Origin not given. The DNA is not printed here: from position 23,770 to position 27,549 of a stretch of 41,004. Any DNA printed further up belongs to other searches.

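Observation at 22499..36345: Self-contained periplasmic NXR/EBDH-type molybdoenzyme island of undetermined substrate, with its own Fe-S regulator and a complete Moco pathway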

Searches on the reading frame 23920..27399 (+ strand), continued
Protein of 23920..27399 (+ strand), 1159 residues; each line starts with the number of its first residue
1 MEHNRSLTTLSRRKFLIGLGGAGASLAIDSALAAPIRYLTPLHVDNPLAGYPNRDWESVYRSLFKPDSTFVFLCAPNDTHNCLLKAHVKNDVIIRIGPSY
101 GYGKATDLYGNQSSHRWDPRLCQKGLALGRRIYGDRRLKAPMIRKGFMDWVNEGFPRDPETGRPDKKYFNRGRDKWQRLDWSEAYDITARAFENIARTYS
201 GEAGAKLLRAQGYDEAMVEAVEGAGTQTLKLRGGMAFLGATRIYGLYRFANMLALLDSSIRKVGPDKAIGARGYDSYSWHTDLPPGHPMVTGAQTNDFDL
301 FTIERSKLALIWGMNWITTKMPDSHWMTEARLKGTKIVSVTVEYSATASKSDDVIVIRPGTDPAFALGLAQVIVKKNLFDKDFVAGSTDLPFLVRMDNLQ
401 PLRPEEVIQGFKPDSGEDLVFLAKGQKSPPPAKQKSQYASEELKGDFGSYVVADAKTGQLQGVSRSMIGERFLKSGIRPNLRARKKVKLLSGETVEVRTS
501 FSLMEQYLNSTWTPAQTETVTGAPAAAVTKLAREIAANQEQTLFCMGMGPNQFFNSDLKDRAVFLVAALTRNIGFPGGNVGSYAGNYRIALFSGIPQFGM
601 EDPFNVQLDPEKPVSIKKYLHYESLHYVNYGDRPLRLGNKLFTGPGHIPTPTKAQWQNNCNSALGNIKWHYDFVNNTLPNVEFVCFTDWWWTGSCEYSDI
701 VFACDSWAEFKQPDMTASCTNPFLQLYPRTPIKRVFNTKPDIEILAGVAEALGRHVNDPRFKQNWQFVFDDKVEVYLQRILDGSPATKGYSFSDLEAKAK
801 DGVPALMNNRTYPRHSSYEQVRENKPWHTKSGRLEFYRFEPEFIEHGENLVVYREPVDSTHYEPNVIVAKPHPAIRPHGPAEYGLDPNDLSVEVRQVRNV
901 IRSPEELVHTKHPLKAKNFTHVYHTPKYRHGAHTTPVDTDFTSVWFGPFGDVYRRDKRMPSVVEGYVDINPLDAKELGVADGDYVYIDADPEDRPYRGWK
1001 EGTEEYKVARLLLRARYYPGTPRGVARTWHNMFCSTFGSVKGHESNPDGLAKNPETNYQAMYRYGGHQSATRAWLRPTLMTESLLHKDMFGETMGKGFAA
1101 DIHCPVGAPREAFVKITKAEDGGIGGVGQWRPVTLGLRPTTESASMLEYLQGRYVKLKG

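Call 10: find_related_loci(query=window:23920-27399:+, collection=genome_contigs, flank=10000)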
Query window:23920-27399:+ (1159 aa) in genome_contigs; peptide patterns used: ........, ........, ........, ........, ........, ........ (x = any residue, [..] = any of these).
599 stretches matched a pattern (row limit reached: there are more); 584 encode a relative of the query (tblastn E <= 1e-3); the best 80 are kept; 80 distinct loci.
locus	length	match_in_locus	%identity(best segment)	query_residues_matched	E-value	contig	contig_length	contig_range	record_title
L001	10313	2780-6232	70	8-1158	0e+0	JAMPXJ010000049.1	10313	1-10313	MAG: Oligoflexia bacterium isolate R2F_R2FSRR_metabat.28 R2F_C3765, whole genome shotgun sequence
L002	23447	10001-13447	71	10-1158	0e+0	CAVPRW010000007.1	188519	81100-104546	MAG: uncultured Nitrospinota bacterium isolate MFD10007.bin.2.94 genome assembly, contig: contig_18507, whole genome sho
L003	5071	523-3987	71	2-1156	0e+0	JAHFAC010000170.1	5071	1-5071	MAG: Bacteriovoracaceae bacterium isolate nzgw166 NODE_32397_length_5072_cov_2.118966, whole genome shotgun sequence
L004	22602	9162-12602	72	11-1158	0e+0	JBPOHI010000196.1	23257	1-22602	MAG: Acidobacteriota bacterium isolate MAG_190 c_000000215458, whole genome shotgun sequence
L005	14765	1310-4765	70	7-1158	0e+0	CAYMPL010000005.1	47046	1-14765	MAG TPA_asm: uncultured bacterium isolate binchicken_co248_740 genome assembly, contig: NODE_560_length_47046_cov_7.2239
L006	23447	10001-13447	71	10-1159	0e+0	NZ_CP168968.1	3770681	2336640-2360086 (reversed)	Bdellovibrio bacteriovorus strain Bd5 chromosome, complete genome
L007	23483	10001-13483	68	10-1158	0e+0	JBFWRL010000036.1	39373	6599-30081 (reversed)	MAG: Candidatus Sericytochromatia bacterium isolate CA_2019_TPBF_205 NODE_5975_length_39373_cov_4.433853_TPBF, whole gen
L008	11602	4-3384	71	31-1159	0e+0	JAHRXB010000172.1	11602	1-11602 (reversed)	MAG: Bdellovibrio sp. isolate DR_7_2.37 k141_77232, whole genome shotgun sequence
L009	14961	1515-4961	69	10-1158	0e+0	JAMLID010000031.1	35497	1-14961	MAG: Oligoflexia bacterium isolate ACE_NR_PROT1 ACE_NR_PROT1_31, whole genome shotgun sequence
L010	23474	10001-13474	68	2-1159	0e+0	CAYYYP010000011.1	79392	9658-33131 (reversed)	MAG TPA_asm: uncultured Oligoflexia bacterium isolate SRP286056_co3_119 genome assembly, contig: NODE_108_length_79392_c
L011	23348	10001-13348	73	36-1155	0e+0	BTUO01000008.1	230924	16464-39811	MAG: Acidobacteriota bacterium AMX-MBFR-36 DNA, sequence08, whole genome shotgun sequence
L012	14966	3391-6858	69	1-1156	0e+0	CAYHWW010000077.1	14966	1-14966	MAG TPA_asm: uncultured Oligoflexia bacterium isolate ERP119705_co16_423 genome assembly, contig: NODE_3153_length_14966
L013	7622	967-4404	70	10-1156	0e+0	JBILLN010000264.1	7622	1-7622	MAG: Bradymonadia bacterium isolate ME2017-08-05_3300034118_group7_bin165 Rohwer_bin1474_scaffold_8060_c1, whole genome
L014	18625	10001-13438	69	7-1156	0e+0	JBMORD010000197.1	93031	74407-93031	MAG: Myxococcota bacterium isolate Betzabe_MAG171 MAG171_197, whole genome shotgun sequence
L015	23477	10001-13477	68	10-1158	0e+0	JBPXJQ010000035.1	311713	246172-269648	MAG: Candidatus Blackallbacteria bacterium isolate mt_P12 k141_255242, whole genome shotgun sequence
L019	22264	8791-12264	68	1-1159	0e+0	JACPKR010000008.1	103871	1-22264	MAG: Deltaproteobacteria bacterium isolate NC_groundwater_500_Ag_S-0.1um_48_30 S35_SO-1_scaffold_51446, whole genome sho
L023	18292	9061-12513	68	10-1159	0e+0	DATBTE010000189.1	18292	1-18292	MAG TPA_asm: Pseudobdellovibrionaceae bacterium isolate SMAG_U4175 k141_1321657, whole genome shotgun sequence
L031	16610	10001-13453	67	10-1159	0e+0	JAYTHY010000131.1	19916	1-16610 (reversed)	MAG: Fibrobacteria bacterium isolate GFS_2600 GFS_2600_130, whole genome shotgun sequence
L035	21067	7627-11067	69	10-1159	0e+0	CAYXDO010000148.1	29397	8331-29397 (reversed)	MAG TPA_asm: uncultured Myxococcales bacterium isolate binchicken_co232_77 genome assembly, contig: NODE_2780_length_293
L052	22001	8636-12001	67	35-1159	0e+0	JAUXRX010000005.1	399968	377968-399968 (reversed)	MAG: Archangium sp. isolate C12_metabat.bin.17_sub C12_k141_368673, whole genome shotgun sequence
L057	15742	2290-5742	66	10-1159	0e+0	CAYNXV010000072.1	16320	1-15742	MAG TPA_asm: uncultured Bifidobacteriales bacterium isolate SRP319275_co6_63 genome assembly, contig: NODE_1449_length_1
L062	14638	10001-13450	66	11-1159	0e+0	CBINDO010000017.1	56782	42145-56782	MAG TPA_asm: uncultured bacterium isolate SRR16817062_binner13_Refined_9 genome assembly, contig: ERZ27393189.189, whole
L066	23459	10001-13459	72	9-1159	0e+0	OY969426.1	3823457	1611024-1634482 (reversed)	MAG: Thermoanaerobaculia bacterium isolate MFD02979.bin.c.1 genome assembly, chromosome: 1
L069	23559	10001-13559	66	3-1159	0e+0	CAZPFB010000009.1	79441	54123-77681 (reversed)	MAG TPA_asm: uncultured Leptospiraceae bacterium isolate SRP323723_co1_118 genome assembly, contig: NODE_280_length_7944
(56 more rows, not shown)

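Call 24: find_encoding_contigs(protein=P0001, flank=10000, max_places=3)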
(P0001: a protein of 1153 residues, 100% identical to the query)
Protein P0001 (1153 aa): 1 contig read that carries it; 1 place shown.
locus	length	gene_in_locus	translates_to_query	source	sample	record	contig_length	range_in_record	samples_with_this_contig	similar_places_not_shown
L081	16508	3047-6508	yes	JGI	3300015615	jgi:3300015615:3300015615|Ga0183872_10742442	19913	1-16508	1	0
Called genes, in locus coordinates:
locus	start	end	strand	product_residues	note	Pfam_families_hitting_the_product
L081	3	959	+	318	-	?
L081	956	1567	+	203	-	PF00702:Hydrolase, PF13419:HAD_2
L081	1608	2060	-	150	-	PF02082:Rrf2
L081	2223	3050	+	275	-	-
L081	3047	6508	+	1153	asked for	PF00384:Molybdopterin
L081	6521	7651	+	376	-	PF13187:Fer4_9 (faint), PF00037:Fer4 (faint), PF12797:Fer4_2 (weak), PF12837:Fer4_6 (faint), PF12838:Fer4_7, PF13237:Fer4_10, PF13247:Fer4_11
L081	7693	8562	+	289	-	PF09459:EB_dh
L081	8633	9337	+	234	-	PF02613:Nitrate_red_del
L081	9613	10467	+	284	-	PF04055:Radical_SAM, PF06463:Mob_synth_C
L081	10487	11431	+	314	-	PF01967:MoaC, PF00994:MoCF_biosynth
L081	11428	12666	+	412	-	PF03453:MoeA_N, PF00994:MoCF_biosynth, PF03454:MoeA_C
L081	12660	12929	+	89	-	-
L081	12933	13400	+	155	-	PF02391:MoaE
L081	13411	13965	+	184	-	PF12804:NTP_transf_3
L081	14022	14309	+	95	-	-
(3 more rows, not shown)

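Call 25: find_encoding_contigs(protein=P0003, flank=10000, max_places=2)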
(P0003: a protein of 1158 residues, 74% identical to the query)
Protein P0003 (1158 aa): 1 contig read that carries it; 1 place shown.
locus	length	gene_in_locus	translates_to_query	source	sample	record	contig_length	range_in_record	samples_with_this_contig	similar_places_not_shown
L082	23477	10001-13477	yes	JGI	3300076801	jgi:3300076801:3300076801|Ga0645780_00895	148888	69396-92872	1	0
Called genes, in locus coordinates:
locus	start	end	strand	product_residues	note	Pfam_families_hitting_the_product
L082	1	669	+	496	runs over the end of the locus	PF02113:Peptidase_S13, PF13354:Beta-lactamase2 (faint)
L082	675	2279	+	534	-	PF01464:SLT, PF01476:LysM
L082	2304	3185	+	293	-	PF01578:Cytochrom_C_asm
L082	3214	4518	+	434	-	PF05201:GlutR_N, PF02826:2-Hacid_dh_C (weak), PF01488:Shikimate_DH, PF00745:GlutR_dimer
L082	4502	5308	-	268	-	PF00669:Flagellin_N (weak)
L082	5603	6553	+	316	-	PF01699:Na_Ca_ex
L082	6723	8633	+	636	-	PF00535:Glycos_transf_2, PF10111:Glyco_tranf_2_2, PF13641:Glyco_tranf_2_3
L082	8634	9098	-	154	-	PF02082:Rrf2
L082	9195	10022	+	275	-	-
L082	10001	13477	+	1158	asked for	PF00384:Molybdopterin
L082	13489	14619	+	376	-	PF13187:Fer4_9 (faint), PF12797:Fer4_2 (weak), PF12837:Fer4_6 (faint), PF12838:Fer4_7, PF13237:Fer4_10, PF13247:Fer4_11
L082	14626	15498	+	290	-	PF09459:EB_dh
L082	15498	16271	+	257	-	PF02613:Nitrate_red_del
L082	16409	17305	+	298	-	PF04055:Radical_SAM, PF13353:Fer4_12 (weak), PF06463:Mob_synth_C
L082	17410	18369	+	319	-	PF01967:MoaC, PF00994:MoCF_biosynth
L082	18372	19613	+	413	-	PF03453:MoeA_N, PF00994:MoCF_biosynth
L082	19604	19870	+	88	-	-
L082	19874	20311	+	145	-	PF02391:MoaE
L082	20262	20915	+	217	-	PF12804:NTP_transf_3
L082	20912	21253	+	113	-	PF22668:DUF7009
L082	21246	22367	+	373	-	PF00899:ThiF, PF00581:Rhodanese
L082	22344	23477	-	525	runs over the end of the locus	PF00005:ABC_tran, PF00528:BPD_transp_1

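Call 34: search_protein_representatives(protein=window:23920-27399:+)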
Query: 1159 residues. Proteins with E-value up to 0.001 (for the whole library): 3502; up to 1e-10: 1315; up to 1e-30: 273. The best 150 are listed.
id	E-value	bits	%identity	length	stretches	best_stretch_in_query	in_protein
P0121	0.0e+00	1398.7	54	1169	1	10-1158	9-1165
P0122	0.0e+00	1018.6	46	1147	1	10-1153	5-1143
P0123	1.0e-271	921.3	61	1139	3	668-1023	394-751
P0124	5.1e-260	882.6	42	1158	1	31-1157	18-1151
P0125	8.2e-234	795.8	53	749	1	10-661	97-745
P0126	5.3e-223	760.0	39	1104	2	10-868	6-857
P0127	7.6e-204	696.5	54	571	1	4-574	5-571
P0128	1.3e-177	609.6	55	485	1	10-487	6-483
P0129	2.0e-172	592.4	42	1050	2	10-733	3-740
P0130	1.5e-158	546.5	52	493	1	130-620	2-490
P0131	4.3e-149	515.2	45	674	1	194-772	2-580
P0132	1.0e-145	504.0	40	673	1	10-681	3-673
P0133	3.1e-122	426.2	65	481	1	217-524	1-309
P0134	3.3e-122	426.1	68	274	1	180-448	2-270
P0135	6.6e-118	411.9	55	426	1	217-592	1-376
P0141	3.0e-106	373.3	35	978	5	442-865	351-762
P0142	6.5e-105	368.9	36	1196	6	243-626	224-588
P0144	3.8e-103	363.0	35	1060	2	270-1093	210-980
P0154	3.8e-91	323.3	33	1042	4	276-862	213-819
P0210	3.2e-55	204.3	34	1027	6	269-413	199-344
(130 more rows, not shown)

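Call 35: list_cluster_members(proteins=[P0121, P0122, P0124, P0126, P0129, P0141, P0142, P0144, P0154, P0210])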
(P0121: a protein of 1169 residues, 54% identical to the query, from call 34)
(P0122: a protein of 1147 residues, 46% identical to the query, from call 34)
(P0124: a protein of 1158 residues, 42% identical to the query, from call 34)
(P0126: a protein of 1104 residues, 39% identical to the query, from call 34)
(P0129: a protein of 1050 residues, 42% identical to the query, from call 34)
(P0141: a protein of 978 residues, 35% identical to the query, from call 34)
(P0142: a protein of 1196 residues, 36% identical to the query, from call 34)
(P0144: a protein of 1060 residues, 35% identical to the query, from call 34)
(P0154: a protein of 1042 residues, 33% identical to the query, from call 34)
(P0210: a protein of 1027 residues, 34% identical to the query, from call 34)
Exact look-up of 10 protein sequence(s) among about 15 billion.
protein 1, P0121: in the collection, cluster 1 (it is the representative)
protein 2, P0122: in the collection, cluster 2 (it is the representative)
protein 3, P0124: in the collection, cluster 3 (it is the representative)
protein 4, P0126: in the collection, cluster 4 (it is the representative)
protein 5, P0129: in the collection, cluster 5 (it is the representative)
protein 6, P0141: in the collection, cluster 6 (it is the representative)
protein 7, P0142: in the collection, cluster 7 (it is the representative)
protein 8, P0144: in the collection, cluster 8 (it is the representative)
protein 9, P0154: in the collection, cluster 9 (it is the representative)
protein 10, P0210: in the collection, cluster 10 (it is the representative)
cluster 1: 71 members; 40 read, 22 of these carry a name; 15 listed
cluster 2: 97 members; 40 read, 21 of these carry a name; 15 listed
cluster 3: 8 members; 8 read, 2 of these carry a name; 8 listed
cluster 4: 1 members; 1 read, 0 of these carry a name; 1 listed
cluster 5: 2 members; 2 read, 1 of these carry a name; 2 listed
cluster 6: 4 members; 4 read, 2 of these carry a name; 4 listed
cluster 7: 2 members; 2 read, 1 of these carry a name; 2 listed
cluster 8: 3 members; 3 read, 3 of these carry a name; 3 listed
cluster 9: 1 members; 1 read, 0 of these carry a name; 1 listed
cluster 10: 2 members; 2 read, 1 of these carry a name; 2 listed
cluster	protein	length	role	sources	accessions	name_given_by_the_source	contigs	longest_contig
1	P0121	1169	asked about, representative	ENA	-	-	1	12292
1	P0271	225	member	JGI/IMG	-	nitrate reductase alpha subunit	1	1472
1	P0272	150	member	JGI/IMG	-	nitrate reductase alpha subunit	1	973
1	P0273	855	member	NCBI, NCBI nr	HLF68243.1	MAG TPA: molybdopterin-dependent oxidoreductase, partial [Gaiellaceae bacterium] | molybdopterin-dependent oxidoreductase [Gaiellaceae bacterium]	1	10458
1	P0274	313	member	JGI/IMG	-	nitrate reductase alpha subunit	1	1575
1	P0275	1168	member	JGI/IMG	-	nitrate reductase alpha subunit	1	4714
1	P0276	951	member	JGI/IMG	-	nitrate reductase alpha subunit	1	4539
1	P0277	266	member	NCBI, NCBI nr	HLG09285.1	MAG TPA: molybdopterin-dependent oxidoreductase, partial [Gaiellaceae bacterium] | molybdopterin-dependent oxidoreductase [Gaiellaceae bacterium]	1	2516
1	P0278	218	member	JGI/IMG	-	nitrate reductase alpha subunit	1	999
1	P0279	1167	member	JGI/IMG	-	nitrate reductase alpha subunit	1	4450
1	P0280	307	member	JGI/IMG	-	nitrate reductase alpha subunit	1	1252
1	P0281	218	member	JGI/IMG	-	nitrate reductase alpha subunit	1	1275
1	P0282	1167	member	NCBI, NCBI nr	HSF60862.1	MAG TPA: molybdopterin-dependent oxidoreductase [Gaiellaceae bacterium] | molybdopterin-dependent oxidoreductase [Gaiellaceae bacterium]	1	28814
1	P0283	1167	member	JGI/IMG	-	nitrate reductase alpha subunit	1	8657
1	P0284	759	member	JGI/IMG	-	nitrate reductase alpha subunit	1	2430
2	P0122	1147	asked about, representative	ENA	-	-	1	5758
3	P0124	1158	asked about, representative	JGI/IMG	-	-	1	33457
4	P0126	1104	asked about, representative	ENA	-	-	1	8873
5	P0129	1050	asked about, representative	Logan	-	-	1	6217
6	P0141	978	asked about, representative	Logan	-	-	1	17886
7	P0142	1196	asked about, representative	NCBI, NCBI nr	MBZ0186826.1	MAG: molybdopterin-dependent oxidoreductase, partial [Candidatus Obscuribacterales ... | molybdopterin-dependent oxidoreductase [Candidatus Obscuribacterales bacterium]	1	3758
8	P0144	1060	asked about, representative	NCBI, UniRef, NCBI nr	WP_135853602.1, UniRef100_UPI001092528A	molybdopterin-dependent oxidoreductase [Halorussus salinus] | molybdopterin-dependent oxidoreductase n=1 Tax=Halorussus salinus TaxID=1364935 ...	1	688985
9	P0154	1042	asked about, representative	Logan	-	-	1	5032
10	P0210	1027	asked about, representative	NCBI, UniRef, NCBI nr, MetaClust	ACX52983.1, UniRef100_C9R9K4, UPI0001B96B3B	molybdopterin oxidoreductase [Ammonifex degensii KC4] | Molybdopterin oxidoreductase n=1 Tax=Ammonifex degensii (strain DSM 10501 / KC4) ... | status=active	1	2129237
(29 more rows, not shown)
